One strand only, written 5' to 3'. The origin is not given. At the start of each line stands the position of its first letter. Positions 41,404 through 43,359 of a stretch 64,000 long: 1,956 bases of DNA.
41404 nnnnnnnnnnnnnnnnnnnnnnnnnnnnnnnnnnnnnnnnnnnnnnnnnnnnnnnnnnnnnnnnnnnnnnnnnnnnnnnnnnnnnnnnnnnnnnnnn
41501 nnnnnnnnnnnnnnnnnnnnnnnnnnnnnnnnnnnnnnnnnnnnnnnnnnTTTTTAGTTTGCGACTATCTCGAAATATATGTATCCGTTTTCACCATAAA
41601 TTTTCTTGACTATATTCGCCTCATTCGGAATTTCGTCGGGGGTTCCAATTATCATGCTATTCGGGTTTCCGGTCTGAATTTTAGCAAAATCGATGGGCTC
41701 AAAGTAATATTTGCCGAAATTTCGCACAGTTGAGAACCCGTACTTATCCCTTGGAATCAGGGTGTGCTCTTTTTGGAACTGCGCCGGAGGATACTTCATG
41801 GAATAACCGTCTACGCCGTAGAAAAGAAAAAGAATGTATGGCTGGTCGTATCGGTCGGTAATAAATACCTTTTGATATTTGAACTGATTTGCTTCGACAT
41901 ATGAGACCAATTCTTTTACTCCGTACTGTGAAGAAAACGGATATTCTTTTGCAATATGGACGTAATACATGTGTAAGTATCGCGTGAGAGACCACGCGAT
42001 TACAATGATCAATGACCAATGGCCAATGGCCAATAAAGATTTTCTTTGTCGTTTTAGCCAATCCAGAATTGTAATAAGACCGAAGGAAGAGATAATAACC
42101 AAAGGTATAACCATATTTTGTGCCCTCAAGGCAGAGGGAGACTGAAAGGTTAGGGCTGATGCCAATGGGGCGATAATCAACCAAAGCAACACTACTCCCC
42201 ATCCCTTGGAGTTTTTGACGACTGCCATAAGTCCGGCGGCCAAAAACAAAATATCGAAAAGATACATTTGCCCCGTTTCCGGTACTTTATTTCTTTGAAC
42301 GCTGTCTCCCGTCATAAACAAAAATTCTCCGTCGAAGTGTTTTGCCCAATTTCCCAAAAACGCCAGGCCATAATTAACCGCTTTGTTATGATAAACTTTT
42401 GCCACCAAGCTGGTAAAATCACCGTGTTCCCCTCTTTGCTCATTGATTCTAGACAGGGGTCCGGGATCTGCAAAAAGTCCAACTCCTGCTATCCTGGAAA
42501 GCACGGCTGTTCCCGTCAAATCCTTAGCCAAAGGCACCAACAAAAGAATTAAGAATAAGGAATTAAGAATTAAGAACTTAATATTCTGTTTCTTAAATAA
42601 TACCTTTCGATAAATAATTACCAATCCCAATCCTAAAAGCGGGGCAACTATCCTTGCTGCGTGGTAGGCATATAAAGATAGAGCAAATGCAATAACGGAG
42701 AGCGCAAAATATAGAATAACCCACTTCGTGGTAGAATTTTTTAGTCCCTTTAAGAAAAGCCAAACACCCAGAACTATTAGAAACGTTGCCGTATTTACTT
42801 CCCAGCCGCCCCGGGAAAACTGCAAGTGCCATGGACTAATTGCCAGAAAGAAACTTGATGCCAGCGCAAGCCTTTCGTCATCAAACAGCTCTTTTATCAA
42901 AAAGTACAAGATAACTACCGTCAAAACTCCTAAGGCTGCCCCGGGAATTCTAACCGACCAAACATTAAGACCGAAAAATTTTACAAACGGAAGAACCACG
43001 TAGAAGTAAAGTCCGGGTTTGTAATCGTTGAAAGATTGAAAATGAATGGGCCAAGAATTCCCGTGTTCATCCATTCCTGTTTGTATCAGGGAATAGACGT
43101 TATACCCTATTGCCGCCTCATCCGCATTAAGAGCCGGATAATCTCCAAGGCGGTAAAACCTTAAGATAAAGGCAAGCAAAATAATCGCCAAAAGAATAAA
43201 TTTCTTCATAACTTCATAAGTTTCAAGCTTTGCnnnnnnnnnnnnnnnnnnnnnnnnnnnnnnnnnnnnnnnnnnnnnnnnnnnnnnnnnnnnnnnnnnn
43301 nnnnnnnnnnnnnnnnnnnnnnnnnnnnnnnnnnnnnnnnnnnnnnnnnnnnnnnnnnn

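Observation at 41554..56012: Tandem, translationally coupled array of seven polytopic GT-C glycosyltransferases (five ArnT/PMT paralogs plus two of a second family) with a downstream polyprenyl-P sugar synthase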

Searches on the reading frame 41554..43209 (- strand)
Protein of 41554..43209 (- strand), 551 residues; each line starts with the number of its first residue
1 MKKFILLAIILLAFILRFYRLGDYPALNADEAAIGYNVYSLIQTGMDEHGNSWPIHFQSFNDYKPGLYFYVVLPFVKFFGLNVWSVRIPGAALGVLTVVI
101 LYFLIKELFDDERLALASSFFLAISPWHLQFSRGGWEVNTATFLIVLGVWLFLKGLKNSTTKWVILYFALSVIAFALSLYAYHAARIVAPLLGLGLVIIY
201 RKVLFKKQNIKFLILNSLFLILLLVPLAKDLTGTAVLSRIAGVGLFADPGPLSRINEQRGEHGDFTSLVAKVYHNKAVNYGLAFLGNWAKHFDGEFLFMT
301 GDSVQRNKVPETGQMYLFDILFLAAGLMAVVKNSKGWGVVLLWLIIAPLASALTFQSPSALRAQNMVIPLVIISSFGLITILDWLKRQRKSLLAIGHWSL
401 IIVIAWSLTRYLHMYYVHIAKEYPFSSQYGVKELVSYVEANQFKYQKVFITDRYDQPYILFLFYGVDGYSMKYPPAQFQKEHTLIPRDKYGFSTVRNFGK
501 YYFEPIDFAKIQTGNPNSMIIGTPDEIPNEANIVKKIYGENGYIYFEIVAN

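Call 4: search_protein_families(library=pfam, proteins=[window:41554-43209:-], max_evalue=0.01)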
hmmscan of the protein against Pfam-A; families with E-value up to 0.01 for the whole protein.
window:41554-43209:- (551 aa): 2 families
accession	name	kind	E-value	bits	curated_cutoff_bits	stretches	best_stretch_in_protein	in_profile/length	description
PF02366.24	PMT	-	2.2e-13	50.8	22.7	1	9-228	3-231/245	Dolichyl-phosphate-mannose-protein mannosyltransferase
PF13231.12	PMT_2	-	1.1e-10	42.4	26.1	1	64-222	2-153/160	Dolichyl-phosphate-mannose-protein mannosyltransferase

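Call 5: search_protein_families(library=ncbifam, proteins=[window:41554-43209:-], max_evalue=0.01)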
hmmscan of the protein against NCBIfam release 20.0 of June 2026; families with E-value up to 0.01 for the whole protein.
window:41554-43209:- (551 aa): 1 family
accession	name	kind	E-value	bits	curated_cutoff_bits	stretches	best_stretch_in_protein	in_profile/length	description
TIGR03663.1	TIGR03663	subfamily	1.8e-10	40.4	126.25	1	5-203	3-183/435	flippase activity-associated protein Agl23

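Call 14: search_solved_structures(query=A1, max_evalue=1, show_alignments=2)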
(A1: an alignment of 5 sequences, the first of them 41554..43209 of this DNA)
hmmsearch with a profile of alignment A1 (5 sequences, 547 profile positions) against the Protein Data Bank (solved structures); distinct sequences matched with E-value up to 1: 1.
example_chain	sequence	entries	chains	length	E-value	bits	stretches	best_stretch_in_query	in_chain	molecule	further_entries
5ezm_A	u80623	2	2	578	0.012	17.6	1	62-228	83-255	4-amino-4-deoxy-L-arabinose transferase or related glycosyltransferases of PMT family | 4-amino-4-deoxy-L-arabinose (L-Ara4N) transferase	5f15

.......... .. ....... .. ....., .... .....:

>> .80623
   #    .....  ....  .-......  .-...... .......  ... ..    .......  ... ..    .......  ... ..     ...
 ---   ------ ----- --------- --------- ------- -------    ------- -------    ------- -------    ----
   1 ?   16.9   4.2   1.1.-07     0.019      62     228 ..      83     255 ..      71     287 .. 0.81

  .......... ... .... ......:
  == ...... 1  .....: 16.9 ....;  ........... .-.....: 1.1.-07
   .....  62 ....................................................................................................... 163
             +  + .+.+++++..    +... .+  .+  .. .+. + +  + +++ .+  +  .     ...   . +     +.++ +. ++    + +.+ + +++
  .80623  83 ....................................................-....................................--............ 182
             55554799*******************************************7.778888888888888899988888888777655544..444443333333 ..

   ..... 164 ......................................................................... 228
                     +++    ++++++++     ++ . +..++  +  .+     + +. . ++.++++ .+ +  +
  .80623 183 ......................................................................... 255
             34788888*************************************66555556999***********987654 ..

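Call 16: find_homologous_proteins(query=window:41554-43209:-, max_evalue=1e-10)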
Query window:41554-43209:- (551 aa): 1830 proteins with E <= 1e-10 among 8000 candidates; the best 120 are listed.
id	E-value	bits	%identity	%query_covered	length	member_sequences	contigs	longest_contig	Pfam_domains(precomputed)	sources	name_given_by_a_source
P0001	0.0e+0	1237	100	100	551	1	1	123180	PF02366.25,PF13231.13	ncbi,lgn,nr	ncbi:phospholipid carrier-dependent glycosyltransferase [Patescibacteria group bacterium]|nr:phospho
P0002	0.0e+0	1103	89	100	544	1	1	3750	PF02366.25,PF13231.13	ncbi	-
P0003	0.0e+0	1018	82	100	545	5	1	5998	PF02366.25,PF13231.13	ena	-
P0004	0.0e+0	1015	82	100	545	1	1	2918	PF02366.25,PF13231.13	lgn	-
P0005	2.3e-250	850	69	100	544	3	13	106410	PF02366.25,PF13231.13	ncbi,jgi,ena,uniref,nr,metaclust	ncbi:MAG: hypothetical protein UW61_C0017G0009 [Candidatus Curtissbacteria bacterium GW2011_GWC1_44_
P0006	1.3e-249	848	68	100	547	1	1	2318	PF02366.25,PF13231.13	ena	-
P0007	1.3e-248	844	68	98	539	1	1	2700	PF02366.25,PF13231.13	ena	-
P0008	4.6e-248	843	68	98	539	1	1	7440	PF02366.25,PF13231.13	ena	-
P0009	1.5e-247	841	68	98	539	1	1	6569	PF02366.25,PF13231.13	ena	-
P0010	2.3e-247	840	68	98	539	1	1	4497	PF02366.25,PF13231.13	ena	-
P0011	8.5e-247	838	68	98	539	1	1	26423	PF02366.25,PF13231.13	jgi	-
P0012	1.2e-246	838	67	100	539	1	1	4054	PF02366.25,PF13231.13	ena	-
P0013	1.5e-246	837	67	98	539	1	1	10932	PF02366.25,PF13231.13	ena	-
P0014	2.1e-246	837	67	98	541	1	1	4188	PF02366.25,PF13231.13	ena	-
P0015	2.2e-246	837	67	98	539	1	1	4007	PF02366.25,PF13231.13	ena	-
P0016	3.5e-246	836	67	98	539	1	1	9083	PF02366.25,PF13231.13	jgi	-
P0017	4.8e-246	836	67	100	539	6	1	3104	PF02366.25,PF13231.13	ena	-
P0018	1.3e-245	834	67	100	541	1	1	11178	PF02366.25,PF13231.13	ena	-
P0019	1.7e-244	831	68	100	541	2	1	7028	PF02366.25,PF13231.13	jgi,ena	-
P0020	2.0e-244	830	67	100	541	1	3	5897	PF02366.25,PF13231.13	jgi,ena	-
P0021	2.6e-243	827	67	100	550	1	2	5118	PF02366.25,PF13231.13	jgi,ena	-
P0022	7.4e-243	825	67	100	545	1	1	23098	PF02366.25,PF13231.13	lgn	-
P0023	2.9e-241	820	67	97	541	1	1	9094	PF02366.25,PF13231.13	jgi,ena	-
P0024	1.4e-240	818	66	100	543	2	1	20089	PF02366.25,PF13231.13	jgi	-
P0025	8.1e-240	815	66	100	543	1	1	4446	PF02366.25,PF13231.13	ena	-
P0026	8.7e-240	815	66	100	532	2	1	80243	PF02366.25,PF13231.13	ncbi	-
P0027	8.8e-240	815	66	100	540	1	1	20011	PF02366.25,PF13231.13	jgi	-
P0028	1.7e-239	814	66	100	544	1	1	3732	PF02366.25,PF13231.13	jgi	jgi:4-amino-4-deoxy-L-arabinose transferase-like glycosyltransferase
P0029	2.7e-238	810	65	100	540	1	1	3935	PF02366.25,PF13231.13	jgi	-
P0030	5.4e-238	809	66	97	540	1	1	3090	PF02366.25,PF13231.13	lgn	-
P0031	1.1e-237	808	67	100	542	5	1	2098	PF02366.25,PF13231.13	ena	-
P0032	1.6e-237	808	66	100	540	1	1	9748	PF02366.25,PF13231.13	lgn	-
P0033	1.0e-236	805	66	97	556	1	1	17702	PF02366.25,PF13231.13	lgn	-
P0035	1.9e-236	804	66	98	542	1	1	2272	PF02366.25,PF13231.13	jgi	-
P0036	2.0e-235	801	65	100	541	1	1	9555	PF02366.25,PF13231.13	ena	-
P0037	3.1e-235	800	66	100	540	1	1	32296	PF02366.25,PF13231.13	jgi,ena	-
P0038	4.7e-235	800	67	97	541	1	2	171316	PF02366.25,PF13231.13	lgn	-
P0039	8.5e-235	799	66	98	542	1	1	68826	PF02366.25,PF13231.13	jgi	jgi:4-amino-4-deoxy-L-arabinose transferase-like glycosyltransferase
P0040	2.3e-234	797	65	100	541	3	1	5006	PF02366.25,PF13231.13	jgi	jgi:4-amino-4-deoxy-L-arabinose transferase-like glycosyltransferase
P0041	1.3e-233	795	65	100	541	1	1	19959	PF02366.25,PF13231.13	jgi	jgi:4-amino-4-deoxy-L-arabinose transferase-like glycosyltransferase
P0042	2.2e-233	794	64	100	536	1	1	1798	PF02366.25,PF13231.13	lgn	-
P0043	2.2e-233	794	64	100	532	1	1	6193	PF02366.25,PF13231.13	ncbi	-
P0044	4.2e-233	793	65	97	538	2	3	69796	PF02366.25,PF13231.13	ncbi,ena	-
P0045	4.7e-233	793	65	100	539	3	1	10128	PF02366.25,PF13231.13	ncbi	ncbi:MAG: glycosyltransferase family 39 protein [Patescibacteria group bacterium]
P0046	2.1e-232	791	65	100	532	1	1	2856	PF02366.25,PF13231.13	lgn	-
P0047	2.1e-232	791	64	100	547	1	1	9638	PF02366.25,PF13231.13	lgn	-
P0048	3.1e-232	790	64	97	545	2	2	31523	PF02366.25,PF13231.13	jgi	-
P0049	4.7e-232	790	64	100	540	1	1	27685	PF02366.25,PF13231.13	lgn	-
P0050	5.9e-232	789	64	100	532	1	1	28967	PF02366.25,PF13231.13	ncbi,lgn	ncbi:MAG: ArnT family glycosyltransferase [Patescibacteria group bacterium]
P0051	7.2e-232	789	66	98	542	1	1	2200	PF02366.25,PF13231.13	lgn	-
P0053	2.7e-231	787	66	100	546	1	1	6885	PF02366.25,PF13231.13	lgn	-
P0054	4.4e-231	786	64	100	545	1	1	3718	PF02366.25,PF13231.13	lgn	-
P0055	6.7e-231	786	64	98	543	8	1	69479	PF02366.25,PF13231.13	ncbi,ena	-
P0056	7.9e-231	786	64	100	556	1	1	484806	PF02366.25,PF13231.13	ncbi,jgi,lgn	-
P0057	1.9e-230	784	64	100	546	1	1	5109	PF02366.25,PF13231.13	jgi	-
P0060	2.8e-229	781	63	100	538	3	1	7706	PF02366.25,PF13231.13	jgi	jgi:4-amino-4-deoxy-L-arabinose transferase-like glycosyltransferase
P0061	3.5e-229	780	63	100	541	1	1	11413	PF02366.25,PF13231.13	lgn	-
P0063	7.7e-229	779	62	100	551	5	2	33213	PF02366.25,PF13231.13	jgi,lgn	jgi:4-amino-4-deoxy-L-arabinose transferase-like glycosyltransferase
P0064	9.2e-229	779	65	100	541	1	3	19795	PF02366.25,PF13231.13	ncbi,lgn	-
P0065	1.7e-228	778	64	100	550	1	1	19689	PF02366.25,PF13231.13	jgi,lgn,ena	-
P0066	2.4e-228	777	63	97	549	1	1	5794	PF02366.25,PF13231.13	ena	-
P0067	2.5e-228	777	64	100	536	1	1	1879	PF02366.25,PF13231.13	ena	-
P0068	2.7e-228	777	63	100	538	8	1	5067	PF02366.25,PF13231.13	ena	-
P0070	4.2e-228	777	61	100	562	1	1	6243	PF02366.25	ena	-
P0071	1.2e-227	775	63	100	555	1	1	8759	PF02366.25,PF13231.13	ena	-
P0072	1.3e-227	775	65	100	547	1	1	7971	PF02366.25,PF13231.13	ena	-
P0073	1.3e-227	775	63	100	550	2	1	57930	PF02366.25,PF13231.13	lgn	-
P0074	1.4e-227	775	65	100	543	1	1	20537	PF02366.25,PF13231.13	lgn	-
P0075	1.6e-227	775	64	100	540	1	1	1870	PF02366.25,PF13231.13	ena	-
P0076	1.9e-227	774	64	100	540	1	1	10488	PF02366.25,PF13231.13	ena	-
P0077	2.0e-227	774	63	100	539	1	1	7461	PF02366.25,PF13231.13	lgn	-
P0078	3.0e-227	774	64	98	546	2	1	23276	PF02366.25,PF13231.13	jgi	-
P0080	4.0e-227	773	62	100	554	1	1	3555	PF02366.25,PF13231.13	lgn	-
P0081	5.8e-227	773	64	100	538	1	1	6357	PF02366.25,PF13231.13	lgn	-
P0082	6.1e-227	773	62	100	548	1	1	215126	PF02366.25,PF13231.13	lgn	-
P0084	8.4e-227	772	64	100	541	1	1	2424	PF02366.25,PF13231.13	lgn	-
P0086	1.0e-226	772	64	98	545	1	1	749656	PF02366.25,PF13231.13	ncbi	-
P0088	1.4e-226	772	62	100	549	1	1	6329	PF02366.25,PF13231.13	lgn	-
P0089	1.7e-226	771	65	100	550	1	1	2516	PF02366.25,PF13231.13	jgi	-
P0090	2.0e-226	771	63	100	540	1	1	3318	PF02366.25,PF13231.13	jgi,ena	-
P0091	2.9e-226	771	64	100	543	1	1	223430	PF02366.25,PF13231.13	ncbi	-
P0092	3.0e-226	771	64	98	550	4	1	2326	PF02366.25,PF13231.13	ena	-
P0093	3.0e-226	770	63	100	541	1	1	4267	PF02366.25,PF13231.13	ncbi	-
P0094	3.2e-226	770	63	100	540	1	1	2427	PF02366.25,PF13231.13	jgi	-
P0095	6.6e-226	769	62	100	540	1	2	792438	PF02366.25,PF13231.13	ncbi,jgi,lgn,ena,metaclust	metaclust:\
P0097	8.3e-226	769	62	100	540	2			PF02366.25,PF13231.13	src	-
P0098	1.7e-225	768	64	100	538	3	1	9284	PF02366.25,PF13231.13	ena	-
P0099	1.7e-225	768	61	98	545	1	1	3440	PF02366.25,PF13231.13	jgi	jgi:4-amino-4-deoxy-L-arabinose transferase-like glycosyltransferase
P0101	4.0e-225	767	62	97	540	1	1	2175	PF02366.25,PF13231.13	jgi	jgi:4-amino-4-deoxy-L-arabinose transferase-like glycosyltransferase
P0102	4.5e-225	767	63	97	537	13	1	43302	PF02366.25,PF13231.13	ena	-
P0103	8.1e-225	766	64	100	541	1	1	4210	PF02366.25,PF13231.13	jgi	jgi:4-amino-4-deoxy-L-arabinose transferase-like glycosyltransferase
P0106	1.0e-224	765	63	100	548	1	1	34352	PF02366.25,PF13231.13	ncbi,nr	ncbi:glycosyltransferase family 39 protein [Candidatus Microgenomates bacterium]|nr:glycosyltransfer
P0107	2.1e-224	764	62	100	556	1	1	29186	PF02366.25,PF13231.13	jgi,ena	-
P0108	2.4e-224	764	62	100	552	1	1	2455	PF02366.25,PF13231.13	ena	-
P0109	3.7e-224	764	62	100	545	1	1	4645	PF02366.25,PF13231.13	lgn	-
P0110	6.2e-224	763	64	100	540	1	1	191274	PF02366.25,PF13231.13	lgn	-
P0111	9.3e-224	762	64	100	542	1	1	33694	PF02366.25,PF13231.13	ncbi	-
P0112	1.0e-223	762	62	100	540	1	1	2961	PF02366.25,PF13231.13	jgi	-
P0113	1.3e-223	762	62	100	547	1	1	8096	PF02366.25,PF13231.13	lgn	-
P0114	1.4e-223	762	63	100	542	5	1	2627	PF02366.25,PF13231.13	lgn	-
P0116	1.7e-223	761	63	100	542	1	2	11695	PF02366.25,PF13231.13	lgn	-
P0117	2.1e-223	761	63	99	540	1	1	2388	PF02366.25,PF13231.13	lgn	-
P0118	2.3e-223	761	61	100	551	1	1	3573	PF02366.25,PF13231.13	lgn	-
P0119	3.0e-223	761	60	100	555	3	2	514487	PF02366.25,PF13231.13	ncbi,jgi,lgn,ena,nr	ncbi:MAG TPA: glycosyltransferase family 39 protein [Patescibacteria group bacterium]|nr:glycosyltra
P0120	3.1e-223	761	61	100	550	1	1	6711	PF02366.25,PF13231.13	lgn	-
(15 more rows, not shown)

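Call 17: find_encoding_contigs(protein=P0005, flank=10000, max_places=2)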
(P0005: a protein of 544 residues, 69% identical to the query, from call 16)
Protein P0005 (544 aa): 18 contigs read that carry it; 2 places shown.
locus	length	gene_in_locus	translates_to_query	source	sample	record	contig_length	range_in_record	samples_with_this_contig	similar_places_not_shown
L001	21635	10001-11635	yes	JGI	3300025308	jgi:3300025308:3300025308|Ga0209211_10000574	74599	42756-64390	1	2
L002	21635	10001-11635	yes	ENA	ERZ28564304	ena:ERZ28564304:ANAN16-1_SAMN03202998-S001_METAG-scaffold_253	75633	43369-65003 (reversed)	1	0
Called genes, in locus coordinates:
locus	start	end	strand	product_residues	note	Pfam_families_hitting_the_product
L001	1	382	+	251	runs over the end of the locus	-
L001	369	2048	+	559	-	-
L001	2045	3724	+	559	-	PF02366:PMT (weak), PF13231:PMT_2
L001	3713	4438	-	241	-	PF13641:Glyco_tranf_2_3, PF00535:Glycos_transf_2, PF10111:Glyco_tranf_2_2 (weak)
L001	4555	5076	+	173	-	-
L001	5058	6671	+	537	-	PF13231:PMT_2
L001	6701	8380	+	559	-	PF13231:PMT_2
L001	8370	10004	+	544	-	PF13231:PMT_2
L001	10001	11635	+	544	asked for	PF02366:PMT, PF13231:PMT_2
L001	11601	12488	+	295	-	PF00535:Glycos_transf_2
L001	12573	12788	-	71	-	-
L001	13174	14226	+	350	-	PF13439:Glyco_transf_4, PF13579:Glyco_trans_4_4 (weak), PF00534:Glycos_transf_1, PF13692:Glyco_trans_1_4, PF13524:Glyco_trans_1_2 (weak), PF20706:GT4-conflict (weak)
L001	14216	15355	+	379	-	-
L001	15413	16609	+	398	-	PF01943:Polysacc_synt, PF13440:Polysacc_synt_3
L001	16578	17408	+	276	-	PF00535:Glycos_transf_2, PF13641:Glyco_tranf_2_3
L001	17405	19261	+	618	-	-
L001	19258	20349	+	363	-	PF13439:Glyco_transf_4, PF13579:Glyco_trans_4_4 (weak), PF00534:Glycos_transf_1, PF13692:Glyco_trans_1_4, PF20706:GT4-conflict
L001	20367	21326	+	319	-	PF00535:Glycos_transf_2, PF13641:Glyco_tranf_2_3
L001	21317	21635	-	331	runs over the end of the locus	PF01370:Epimerase, PF16363:GDP_Man_Dehyd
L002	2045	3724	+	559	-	PF02366:PMT (weak), PF13231:PMT_2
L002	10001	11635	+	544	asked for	PF02366:PMT, PF13231:PMT_2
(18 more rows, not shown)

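Call 18: find_encoding_contigs(protein=P0095, flank=10000, max_places=2)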
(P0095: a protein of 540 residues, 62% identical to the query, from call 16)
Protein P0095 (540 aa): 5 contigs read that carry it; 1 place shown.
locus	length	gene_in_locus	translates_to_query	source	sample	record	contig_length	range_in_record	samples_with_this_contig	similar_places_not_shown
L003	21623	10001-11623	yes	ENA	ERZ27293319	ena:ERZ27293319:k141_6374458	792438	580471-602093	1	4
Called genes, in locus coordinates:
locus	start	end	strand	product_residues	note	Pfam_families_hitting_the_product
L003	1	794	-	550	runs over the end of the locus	PF13231:PMT_2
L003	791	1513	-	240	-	-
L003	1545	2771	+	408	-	-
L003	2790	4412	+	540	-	PF02366:PMT (weak), PF13231:PMT_2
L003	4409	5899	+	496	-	PF09586:YfhO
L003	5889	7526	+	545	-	PF02366:PMT, PF13231:PMT_2 (weak)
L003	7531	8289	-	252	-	PF01728:FtsJ (weak), PF13489:Methyltransf_23, PF13847:Methyltransf_31 (weak), PF08241:Methyltransf_11, PF08242:Methyltransf_12 (weak), PF13649:Methyltransf_25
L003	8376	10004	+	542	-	PF02366:PMT, PF13231:PMT_2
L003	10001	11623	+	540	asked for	PF02366:PMT, PF13231:PMT_2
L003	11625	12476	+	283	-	PF00535:Glycos_transf_2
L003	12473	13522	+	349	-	PF13579:Glyco_trans_4_4 (weak), PF13439:Glyco_transf_4, PF00534:Glycos_transf_1, PF13692:Glyco_trans_1_4, PF20706:GT4-conflict (faint)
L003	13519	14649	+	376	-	-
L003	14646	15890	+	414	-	PF01943:Polysacc_synt, PF13440:Polysacc_synt_3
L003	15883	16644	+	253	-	PF00535:Glycos_transf_2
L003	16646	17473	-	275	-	-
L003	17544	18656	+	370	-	PF13439:Glyco_transf_4, PF20706:GT4-conflict, PF00534:Glycos_transf_1, PF13692:Glyco_trans_1_4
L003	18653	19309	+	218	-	PF05891:Methyltransf_PK (weak), PF13489:Methyltransf_23 (weak), PF08241:Methyltransf_11 (weak), PF08242:Methyltransf_12 (weak)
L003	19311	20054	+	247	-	PF00535:Glycos_transf_2, PF10111:Glyco_tranf_2_2 (weak), PF13641:Glyco_tranf_2_3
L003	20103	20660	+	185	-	PF18915:DUF5667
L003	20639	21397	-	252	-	PF01522:Polysacc_deac_1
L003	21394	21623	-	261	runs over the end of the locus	PF05219:DREV, PF01209:Ubie_methyltran, PF06325:PrmA (weak), PF13489:Methyltransf_23, PF13847:Methyltransf_31, PF08241:Methyltransf_11, PF08242:Methyltransf_12, PF13649:Methyltransf_25, +1 more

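Call 31: find_encoding_contigs(protein=P0001, flank=1000, max_places=2)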
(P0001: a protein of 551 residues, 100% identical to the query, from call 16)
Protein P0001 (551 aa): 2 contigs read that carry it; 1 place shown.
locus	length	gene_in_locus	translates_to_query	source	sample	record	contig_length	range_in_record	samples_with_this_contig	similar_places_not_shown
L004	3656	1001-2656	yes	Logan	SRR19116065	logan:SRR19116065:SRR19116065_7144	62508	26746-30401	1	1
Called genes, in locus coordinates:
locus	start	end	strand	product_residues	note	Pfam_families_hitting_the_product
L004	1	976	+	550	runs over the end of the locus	PF13231:PMT_2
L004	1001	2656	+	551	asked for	PF02366:PMT, PF13231:PMT_2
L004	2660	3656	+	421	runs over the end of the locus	PF00070:Pyr_redox (faint), PF01266:DAO (weak), PF01593:Amino_oxidase, PF03486:HI0933_like (faint), PF07992:Pyr_redox_2 (faint), PF13450:NAD_binding_8, PF13738:Pyr_redox_3 (faint)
